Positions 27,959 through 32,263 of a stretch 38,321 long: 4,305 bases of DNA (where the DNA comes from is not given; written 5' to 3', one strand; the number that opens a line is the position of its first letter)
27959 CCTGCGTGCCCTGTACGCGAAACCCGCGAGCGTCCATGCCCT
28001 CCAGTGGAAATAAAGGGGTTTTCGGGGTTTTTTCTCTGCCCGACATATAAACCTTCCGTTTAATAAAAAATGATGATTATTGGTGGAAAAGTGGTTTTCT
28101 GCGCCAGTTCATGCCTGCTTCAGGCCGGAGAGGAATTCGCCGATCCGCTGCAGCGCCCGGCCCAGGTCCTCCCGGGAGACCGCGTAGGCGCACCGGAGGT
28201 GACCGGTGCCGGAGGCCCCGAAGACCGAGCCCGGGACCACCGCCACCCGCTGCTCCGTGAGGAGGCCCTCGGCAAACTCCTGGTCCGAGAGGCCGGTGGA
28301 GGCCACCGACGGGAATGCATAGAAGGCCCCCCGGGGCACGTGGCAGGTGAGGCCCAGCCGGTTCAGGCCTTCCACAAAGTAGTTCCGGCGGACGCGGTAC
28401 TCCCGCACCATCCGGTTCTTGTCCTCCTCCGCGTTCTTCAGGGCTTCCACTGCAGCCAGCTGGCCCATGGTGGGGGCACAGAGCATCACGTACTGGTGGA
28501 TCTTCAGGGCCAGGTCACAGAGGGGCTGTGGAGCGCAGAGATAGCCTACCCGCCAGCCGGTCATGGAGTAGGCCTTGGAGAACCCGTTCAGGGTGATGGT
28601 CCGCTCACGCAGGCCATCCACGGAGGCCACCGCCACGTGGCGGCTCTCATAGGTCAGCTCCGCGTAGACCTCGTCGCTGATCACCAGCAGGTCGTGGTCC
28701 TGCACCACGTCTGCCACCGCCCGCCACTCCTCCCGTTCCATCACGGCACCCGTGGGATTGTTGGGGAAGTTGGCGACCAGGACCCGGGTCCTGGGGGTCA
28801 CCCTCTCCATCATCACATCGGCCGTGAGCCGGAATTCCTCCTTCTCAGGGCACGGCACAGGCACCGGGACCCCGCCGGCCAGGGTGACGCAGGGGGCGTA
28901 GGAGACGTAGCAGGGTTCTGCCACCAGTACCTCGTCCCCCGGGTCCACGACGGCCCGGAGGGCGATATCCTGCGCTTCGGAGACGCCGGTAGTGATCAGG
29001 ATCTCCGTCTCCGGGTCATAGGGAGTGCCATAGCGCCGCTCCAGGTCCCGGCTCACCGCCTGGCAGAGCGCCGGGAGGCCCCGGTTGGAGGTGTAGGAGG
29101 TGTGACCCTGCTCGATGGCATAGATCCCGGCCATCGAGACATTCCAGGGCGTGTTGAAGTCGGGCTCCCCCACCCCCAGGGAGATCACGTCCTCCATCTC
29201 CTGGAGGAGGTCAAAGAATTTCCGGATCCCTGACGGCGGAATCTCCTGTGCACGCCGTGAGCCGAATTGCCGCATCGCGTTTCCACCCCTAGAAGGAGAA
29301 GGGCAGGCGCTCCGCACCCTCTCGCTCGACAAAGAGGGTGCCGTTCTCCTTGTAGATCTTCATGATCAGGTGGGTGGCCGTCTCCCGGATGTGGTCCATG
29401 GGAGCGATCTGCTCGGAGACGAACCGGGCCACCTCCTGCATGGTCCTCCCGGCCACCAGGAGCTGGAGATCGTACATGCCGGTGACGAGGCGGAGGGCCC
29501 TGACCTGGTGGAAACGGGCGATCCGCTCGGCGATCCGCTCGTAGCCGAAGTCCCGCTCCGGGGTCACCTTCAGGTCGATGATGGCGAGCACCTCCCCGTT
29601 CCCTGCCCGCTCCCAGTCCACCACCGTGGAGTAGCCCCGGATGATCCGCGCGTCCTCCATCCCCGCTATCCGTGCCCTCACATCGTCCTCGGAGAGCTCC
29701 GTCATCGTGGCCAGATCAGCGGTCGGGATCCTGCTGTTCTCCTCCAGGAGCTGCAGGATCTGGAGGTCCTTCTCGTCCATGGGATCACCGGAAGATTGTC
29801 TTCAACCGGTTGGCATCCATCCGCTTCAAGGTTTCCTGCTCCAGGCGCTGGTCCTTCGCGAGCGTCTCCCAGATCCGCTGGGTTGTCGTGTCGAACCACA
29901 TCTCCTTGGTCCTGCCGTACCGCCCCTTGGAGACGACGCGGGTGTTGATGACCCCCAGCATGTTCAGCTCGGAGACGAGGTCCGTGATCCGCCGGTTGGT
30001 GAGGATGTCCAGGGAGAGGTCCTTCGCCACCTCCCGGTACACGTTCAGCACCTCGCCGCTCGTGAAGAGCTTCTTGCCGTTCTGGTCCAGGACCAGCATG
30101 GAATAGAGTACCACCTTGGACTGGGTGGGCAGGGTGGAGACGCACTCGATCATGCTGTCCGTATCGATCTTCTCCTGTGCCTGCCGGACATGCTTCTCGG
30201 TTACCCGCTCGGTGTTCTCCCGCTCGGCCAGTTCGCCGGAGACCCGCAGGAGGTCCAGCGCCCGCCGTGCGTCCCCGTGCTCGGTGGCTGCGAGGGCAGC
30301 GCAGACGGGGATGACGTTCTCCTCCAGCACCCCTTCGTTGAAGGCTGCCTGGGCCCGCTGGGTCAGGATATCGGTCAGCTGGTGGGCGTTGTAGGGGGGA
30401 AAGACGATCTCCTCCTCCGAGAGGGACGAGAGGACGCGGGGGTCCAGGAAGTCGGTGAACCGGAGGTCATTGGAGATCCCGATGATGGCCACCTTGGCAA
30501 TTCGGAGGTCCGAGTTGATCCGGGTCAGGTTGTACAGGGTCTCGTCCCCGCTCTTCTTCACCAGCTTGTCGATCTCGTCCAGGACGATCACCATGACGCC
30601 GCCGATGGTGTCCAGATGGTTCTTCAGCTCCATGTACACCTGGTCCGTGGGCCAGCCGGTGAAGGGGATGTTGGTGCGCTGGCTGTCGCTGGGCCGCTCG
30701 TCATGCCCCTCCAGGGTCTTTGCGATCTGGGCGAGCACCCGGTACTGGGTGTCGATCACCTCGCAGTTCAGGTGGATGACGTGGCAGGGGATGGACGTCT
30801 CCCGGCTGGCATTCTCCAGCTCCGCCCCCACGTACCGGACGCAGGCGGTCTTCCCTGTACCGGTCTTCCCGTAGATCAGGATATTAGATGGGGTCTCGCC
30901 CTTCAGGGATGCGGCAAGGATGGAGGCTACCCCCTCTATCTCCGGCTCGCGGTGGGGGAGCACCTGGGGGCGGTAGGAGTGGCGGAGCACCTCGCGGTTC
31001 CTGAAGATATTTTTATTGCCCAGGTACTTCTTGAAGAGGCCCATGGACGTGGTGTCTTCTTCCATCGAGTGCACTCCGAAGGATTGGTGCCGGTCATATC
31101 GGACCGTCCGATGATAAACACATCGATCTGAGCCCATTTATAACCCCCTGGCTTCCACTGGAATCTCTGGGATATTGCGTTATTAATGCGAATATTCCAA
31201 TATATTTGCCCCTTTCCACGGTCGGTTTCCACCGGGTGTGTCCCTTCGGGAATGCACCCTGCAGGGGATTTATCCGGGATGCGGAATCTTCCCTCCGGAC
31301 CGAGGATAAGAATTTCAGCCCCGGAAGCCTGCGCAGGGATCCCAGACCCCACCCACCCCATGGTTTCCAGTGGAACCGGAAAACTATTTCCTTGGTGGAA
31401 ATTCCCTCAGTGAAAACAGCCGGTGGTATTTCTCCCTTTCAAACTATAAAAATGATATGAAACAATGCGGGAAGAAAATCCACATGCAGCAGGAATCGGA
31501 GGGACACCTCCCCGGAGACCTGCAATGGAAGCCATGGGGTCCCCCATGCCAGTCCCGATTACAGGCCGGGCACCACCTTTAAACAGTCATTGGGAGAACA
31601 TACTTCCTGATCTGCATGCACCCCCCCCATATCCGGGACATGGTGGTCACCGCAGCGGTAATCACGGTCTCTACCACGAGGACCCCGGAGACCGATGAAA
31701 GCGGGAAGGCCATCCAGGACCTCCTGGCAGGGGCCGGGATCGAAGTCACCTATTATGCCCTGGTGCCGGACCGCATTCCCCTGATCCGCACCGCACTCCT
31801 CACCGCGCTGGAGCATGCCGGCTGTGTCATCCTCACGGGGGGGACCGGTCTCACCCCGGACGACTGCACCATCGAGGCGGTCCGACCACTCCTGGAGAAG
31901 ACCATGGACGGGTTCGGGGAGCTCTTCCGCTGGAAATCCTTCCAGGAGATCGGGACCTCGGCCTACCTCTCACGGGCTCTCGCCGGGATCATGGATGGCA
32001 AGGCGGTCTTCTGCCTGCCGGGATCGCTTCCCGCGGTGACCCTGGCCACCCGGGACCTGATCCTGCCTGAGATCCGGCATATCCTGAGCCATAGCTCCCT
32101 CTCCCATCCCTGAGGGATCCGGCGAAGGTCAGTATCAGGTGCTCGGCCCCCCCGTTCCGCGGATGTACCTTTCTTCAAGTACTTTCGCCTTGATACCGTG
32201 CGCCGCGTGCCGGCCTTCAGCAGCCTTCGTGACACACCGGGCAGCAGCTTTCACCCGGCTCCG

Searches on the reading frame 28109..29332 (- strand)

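Call 5: search_protein_families(library=pfam, proteins=[window:28109-29332:-])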
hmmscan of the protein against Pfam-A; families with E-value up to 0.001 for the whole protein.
window:28109-29332:- (407 aa): 3 families
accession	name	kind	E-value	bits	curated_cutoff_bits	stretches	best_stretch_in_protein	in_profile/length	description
PF00155.27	Aminotran_1_2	-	2.7e-73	247.7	19.7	1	48-397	2-361/361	Aminotransferase class I and II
PF01041.23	DegT_DnrJ_EryC1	-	5.1e-07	29.7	19.8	1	116-221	47-146/360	DegT/DnrJ/EryC1/StrS aminotransferase family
PF01212.27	Beta_elim_lyase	-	1.9e-05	24.6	27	1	69-220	18-168/288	Beta-eliminating lyase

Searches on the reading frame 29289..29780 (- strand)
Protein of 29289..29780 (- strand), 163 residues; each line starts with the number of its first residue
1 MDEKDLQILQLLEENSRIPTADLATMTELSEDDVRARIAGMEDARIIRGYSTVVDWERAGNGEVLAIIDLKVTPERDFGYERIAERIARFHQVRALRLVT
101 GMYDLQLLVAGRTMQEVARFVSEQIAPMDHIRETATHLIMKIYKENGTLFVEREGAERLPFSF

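Call 5: search_protein_families(library=pfam, proteins=[window:29289-29780:-])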
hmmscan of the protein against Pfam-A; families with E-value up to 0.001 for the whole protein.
window:29289-29780:- (163 aa): 4 families
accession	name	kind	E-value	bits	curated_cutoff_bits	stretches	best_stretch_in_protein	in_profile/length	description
PF01037.27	AsnC_trans_reg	-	1.1e-13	51.3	25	1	70-141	3-72/73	Lrp/AsnC ligand binding domain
PF13404.12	HTH_AsnC-type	-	1.5e-12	47.5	27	1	1-42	1-42/42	AsnC-type helix-turn-helix domain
PF13412.12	HTH_24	-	5.3e-09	35.9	21.9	1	1-48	1-48/48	Winged helix-turn-helix DNA-binding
PF22482.2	AsnC_trans_reg_3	-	0.00049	20.6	24.4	1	81-146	25-89/95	PF0864 C-terminal dimeric alpha+beta barrel domain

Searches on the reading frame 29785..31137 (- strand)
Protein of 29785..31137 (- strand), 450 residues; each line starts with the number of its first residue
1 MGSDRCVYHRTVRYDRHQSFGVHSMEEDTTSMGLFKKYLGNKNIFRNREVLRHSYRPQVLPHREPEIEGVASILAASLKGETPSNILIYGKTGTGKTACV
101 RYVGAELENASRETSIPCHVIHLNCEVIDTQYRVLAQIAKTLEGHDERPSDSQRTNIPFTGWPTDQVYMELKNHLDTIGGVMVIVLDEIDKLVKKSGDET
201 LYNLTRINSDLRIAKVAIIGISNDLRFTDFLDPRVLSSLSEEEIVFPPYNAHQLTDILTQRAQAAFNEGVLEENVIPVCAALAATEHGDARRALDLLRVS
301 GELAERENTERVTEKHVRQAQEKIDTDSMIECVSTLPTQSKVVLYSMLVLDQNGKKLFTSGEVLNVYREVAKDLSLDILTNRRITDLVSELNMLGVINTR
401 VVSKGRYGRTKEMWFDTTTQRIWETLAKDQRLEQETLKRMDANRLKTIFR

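Call 5: search_protein_families(library=pfam, proteins=[window:29785-31137:-])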
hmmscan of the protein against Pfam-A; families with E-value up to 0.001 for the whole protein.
window:29785-31137:- (450 aa): 11 families
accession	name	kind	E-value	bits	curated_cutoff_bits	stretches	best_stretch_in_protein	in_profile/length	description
PF22703.2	Cdc6_lid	-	1.1e-29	102.5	27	1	256-322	2-68/68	Cdc6 AAA+ ATPase-type lid domain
PF09079.17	Cdc6_C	-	2e-27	95.5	25.1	1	331-422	1-93/96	CDC6, C terminal winged helix domain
PF13401.12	AAA_22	-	1.4e-10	42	27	1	82-214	4-116/130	AAA domain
PF13191.12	AAA_16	-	1.6e-10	42.2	32.6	1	60-207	2-158/167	AAA ATPase domain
PF22606.2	Cdc6-ORC-like_ATPase_lid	-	1e-08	35.4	27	1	249-307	1-59/60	Cdc6/ORC-like, ATPase lid domain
PF00004.35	AAA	-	4.8e-08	34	21.2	1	86-246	1-129/131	ATPase family associated with various cellular activities (AAA)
PF00270.35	DEAD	-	3.3e-05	24.1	26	1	83-211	14-147/167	DEAD/DEAH box helicase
PF01637.24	ATPase_2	-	7.8e-05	23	33.2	1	63-201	4-131/225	ATPase domain predominantly from Archaea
PF05621.17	TniB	-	0.00012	22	22.4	1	79-223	31-164/189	Bacterial TniB protein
PF07693.20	KAP_NTPase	-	0.0003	20.6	20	0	64-147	2-84/293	KAP family P-loop domain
PF05496.18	RuvB_N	-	0.00038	20.7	27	0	73-118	23-68/159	Holliday junction DNA helicase RuvB P-loop domain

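Call 9: find_related_loci(query=window:29785-31137:-, collection=genome_contigs, flank=10000)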
Query window:29785-31137:- (450 aa) in genome_contigs; peptide patterns used: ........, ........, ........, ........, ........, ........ (x = any residue, [..] = any of these).
482 stretches matched a pattern; 466 encode a relative of the query (tblastn E <= 1e-3); the best 80 are kept; 80 distinct loci.
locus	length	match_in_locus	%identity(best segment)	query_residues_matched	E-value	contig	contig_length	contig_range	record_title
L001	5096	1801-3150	94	1-450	0e+0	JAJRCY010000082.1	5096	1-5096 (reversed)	MAG: Methanomicrobiales archaeon isolate OWC_0076 OWC_0076_scaffold25153, whole genome shotgun sequence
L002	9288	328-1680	93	1-450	0e+0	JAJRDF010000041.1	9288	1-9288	MAG: Methanomicrobiales archaeon isolate OWC_0083 OWC_0083_scaffold_4201, whole genome shotgun sequence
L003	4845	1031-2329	81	18-450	0e+0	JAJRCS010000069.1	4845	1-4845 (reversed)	MAG: Methanomicrobiales archaeon isolate OWC_0070 OWC_0070_k121_3858902, whole genome shotgun sequence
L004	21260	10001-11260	82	25-444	0e+0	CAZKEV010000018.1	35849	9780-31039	MAG TPA_asm: uncultured Methanomicrobiales archaeon isolate binchicken_co376_199 genome assembly, contig: NODE_933_lengt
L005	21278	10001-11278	81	25-450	0e+0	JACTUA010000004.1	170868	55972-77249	MAG: Methanomicrobiales archaeon isolate SPRUCE.2016.29.metabat2.69 SPRUCE.2016.29_scaffold_47, whole genome shotgun seq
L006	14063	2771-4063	81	20-450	0e+0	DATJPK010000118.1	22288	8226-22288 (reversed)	MAG TPA_asm: Methanomicrobiales archaeon isolate SMAG_U14911 k141_2146798, whole genome shotgun sequence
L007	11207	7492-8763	82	25-448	0e+0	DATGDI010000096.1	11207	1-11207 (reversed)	MAG TPA_asm: Methanomicrobiales archaeon isolate SMAG_U9670 k141_328728, whole genome shotgun sequence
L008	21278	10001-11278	81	25-450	0e+0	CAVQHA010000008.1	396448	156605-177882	MAG: uncultured Methanomicrobiales archaeon isolate MFD04492.bin.2.72 genome assembly, contig: contig_49192, whole genom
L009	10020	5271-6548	81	25-450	0e+0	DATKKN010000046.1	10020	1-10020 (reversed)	MAG TPA_asm: Methanomicrobiales archaeon isolate SMAG_U14658 k141_2231302, whole genome shotgun sequence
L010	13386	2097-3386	76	21-450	0e+0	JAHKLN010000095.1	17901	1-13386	MAG: Methanomicrobiaceae archaeon isolate MAG 284 R1_Bin_00304_1_000000000110, whole genome shotgun sequence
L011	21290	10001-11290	77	22-450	0e+0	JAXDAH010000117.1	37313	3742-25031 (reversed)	MAG: Methanomicrobiales archaeon isolate POMEDNA-A03 Raw2_k127_794260, whole genome shotgun sequence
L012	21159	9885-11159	76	26-450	0e+0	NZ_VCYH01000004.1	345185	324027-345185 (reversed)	Methanoculleus frigidifontis strain FWC-SCC1 FWC-SCC1-contig04, whole genome shotgun sequence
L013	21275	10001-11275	75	26-450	0e+0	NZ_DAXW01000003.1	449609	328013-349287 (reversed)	MAG: Methanoculleus sp. UBA430 UBA430_contig_192, whole genome shotgun sequence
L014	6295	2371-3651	75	25-450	0e+0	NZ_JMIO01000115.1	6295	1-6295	Methanoculleus sp. MH98A c115, whole genome shotgun sequence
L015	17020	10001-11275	75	26-450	0e+0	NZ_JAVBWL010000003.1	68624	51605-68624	MAG: Methanoculleus sp. isolate ZNE14_Bin75 all_Scaff001020, whole genome shotgun sequence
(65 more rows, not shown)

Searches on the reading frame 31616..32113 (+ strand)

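Call 5: search_protein_families(library=pfam, proteins=[window:31616-32113:+])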
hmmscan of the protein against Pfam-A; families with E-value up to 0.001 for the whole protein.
window:31616-32113:+ (165 aa): 1 family
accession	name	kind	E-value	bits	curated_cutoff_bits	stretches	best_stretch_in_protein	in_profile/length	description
PF00994.29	MoCF_biosynth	-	5.3e-32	110.9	26.6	1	14-155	1-144/144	Probable molybdopterin binding domain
